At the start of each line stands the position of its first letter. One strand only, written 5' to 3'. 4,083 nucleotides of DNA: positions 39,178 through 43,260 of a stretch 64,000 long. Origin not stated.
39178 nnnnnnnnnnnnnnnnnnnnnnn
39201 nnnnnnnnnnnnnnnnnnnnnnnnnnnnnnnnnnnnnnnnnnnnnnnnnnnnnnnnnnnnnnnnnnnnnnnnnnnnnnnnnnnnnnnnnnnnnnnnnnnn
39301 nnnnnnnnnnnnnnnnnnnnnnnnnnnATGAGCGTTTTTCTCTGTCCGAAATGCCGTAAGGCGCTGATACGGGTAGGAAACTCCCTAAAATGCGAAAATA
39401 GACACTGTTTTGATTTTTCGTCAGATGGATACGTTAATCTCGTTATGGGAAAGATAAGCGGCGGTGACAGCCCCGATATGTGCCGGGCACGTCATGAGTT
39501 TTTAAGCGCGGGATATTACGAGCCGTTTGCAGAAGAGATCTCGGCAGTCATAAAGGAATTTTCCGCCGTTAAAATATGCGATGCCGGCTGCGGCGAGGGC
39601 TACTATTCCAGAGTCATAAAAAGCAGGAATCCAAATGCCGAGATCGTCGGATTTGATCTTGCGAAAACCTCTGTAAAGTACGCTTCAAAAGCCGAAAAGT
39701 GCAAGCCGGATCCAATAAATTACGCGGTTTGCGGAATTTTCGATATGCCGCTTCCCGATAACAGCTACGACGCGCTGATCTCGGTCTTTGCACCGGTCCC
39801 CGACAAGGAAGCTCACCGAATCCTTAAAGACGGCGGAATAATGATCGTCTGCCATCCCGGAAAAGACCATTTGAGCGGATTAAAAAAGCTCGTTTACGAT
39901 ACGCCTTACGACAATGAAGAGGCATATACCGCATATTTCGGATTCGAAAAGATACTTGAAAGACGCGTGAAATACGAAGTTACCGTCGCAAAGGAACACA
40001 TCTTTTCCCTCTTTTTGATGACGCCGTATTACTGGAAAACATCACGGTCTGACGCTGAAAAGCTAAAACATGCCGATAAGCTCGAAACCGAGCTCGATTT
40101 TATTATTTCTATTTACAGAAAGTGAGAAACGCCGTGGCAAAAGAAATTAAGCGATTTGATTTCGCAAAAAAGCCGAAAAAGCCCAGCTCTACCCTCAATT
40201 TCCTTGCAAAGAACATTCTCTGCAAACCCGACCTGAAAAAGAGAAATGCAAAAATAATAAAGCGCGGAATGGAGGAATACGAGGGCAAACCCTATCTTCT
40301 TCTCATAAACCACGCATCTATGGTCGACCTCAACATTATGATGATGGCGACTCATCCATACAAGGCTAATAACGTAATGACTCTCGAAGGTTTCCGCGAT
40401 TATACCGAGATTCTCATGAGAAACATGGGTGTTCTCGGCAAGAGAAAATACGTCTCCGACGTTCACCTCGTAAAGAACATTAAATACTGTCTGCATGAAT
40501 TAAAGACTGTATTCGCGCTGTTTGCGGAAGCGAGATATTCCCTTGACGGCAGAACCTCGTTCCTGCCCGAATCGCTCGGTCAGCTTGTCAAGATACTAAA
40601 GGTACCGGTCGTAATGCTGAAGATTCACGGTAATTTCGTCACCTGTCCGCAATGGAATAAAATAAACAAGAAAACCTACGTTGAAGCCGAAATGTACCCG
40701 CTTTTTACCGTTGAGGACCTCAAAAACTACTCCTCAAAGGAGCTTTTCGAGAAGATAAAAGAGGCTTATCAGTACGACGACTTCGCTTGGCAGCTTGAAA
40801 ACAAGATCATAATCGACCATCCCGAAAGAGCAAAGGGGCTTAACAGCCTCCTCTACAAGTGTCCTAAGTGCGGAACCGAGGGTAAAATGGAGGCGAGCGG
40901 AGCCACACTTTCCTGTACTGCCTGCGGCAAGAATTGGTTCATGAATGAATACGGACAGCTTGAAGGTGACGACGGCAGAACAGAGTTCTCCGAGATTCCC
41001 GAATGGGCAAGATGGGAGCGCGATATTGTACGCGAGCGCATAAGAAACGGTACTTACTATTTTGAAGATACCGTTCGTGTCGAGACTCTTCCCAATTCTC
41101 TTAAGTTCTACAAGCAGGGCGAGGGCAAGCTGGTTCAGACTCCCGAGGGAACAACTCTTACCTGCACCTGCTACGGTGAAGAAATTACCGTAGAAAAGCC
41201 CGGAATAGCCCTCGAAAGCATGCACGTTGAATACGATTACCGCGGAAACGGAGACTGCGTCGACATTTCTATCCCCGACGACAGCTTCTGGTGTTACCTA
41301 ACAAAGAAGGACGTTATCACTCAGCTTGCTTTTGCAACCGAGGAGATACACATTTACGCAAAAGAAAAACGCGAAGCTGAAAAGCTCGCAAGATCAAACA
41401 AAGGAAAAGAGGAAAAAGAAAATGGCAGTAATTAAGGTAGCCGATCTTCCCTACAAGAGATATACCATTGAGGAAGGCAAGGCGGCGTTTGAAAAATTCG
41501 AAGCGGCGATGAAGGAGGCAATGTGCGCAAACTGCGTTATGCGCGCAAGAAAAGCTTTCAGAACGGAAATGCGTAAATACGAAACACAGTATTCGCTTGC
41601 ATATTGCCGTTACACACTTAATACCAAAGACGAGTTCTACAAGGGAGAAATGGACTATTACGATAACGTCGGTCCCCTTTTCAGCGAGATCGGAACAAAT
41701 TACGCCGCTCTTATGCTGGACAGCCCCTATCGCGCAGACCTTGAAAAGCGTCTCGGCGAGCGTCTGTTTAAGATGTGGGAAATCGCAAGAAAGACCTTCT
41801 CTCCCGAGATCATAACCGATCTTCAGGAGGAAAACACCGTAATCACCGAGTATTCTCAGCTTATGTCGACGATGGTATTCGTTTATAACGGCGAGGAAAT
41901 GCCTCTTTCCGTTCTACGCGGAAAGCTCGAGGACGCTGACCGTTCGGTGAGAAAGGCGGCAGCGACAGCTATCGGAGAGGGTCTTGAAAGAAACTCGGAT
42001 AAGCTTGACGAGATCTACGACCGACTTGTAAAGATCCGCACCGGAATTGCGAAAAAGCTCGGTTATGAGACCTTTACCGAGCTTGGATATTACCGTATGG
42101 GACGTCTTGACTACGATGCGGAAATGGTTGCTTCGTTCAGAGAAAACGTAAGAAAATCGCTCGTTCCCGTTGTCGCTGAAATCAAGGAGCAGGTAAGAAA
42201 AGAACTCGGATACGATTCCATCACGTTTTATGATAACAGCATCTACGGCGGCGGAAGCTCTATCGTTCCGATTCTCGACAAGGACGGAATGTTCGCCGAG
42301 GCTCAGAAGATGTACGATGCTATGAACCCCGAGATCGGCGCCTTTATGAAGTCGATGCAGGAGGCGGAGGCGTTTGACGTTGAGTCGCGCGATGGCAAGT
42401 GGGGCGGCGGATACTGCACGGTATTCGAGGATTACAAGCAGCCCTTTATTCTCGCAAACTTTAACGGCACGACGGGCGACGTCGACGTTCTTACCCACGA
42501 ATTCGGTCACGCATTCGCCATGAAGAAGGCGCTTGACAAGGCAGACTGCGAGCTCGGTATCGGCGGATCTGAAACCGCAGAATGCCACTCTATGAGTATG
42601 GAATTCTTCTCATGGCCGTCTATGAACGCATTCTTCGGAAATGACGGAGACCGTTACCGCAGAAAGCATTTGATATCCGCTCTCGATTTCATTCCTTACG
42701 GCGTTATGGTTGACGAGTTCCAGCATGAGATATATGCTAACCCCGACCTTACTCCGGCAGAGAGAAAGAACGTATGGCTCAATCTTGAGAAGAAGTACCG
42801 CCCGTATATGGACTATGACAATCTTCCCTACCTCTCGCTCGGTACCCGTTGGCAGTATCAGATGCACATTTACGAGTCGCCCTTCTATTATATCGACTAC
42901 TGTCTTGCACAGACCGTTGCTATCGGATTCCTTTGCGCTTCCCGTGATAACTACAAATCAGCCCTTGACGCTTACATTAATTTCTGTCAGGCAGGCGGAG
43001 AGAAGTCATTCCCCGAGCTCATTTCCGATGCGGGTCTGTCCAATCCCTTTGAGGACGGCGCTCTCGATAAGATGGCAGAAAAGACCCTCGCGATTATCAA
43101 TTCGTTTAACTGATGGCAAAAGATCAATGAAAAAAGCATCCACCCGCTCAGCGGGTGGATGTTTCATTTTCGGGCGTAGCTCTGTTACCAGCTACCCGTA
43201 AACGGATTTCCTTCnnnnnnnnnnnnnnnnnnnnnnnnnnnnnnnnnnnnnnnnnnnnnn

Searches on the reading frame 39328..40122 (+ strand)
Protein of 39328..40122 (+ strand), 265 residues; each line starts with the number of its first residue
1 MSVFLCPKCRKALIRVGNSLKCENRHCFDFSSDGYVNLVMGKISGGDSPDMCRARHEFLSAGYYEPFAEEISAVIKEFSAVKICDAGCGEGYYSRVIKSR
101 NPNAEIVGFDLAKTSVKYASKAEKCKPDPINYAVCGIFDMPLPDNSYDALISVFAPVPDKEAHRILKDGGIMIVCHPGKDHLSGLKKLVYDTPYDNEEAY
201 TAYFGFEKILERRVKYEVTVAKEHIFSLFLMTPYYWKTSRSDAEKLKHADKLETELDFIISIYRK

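Call 91: search_protein_families(library=padloc, proteins=[window:39328-40122:+], max_evalue=0.00001)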
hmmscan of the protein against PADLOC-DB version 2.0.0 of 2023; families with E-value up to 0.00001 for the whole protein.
window:39328-40122:+ (265 aa): 1 family
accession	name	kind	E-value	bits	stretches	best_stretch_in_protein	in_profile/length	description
PDLC04134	mad2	-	9e-13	45.9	1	68-185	280-405/492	mads_2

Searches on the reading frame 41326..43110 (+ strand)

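Call 8: search_protein_families(library=pfam, proteins=[window:41326-43110:+], max_evalue=0.00001)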
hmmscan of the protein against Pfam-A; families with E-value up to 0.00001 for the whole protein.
window:41326-43110:+ (595 aa): 1 family
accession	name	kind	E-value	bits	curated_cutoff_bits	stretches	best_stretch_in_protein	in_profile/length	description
PF01432.26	Peptidase_M3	-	9e-31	108.1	27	2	350-584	189-456/457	Peptidase family M3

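Call 91: search_protein_families(library=padloc, proteins=[window:41326-43110:+], max_evalue=0.00001)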
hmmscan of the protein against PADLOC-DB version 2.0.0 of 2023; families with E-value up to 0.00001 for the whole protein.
window:41326-43110:+ (595 aa): 0 families
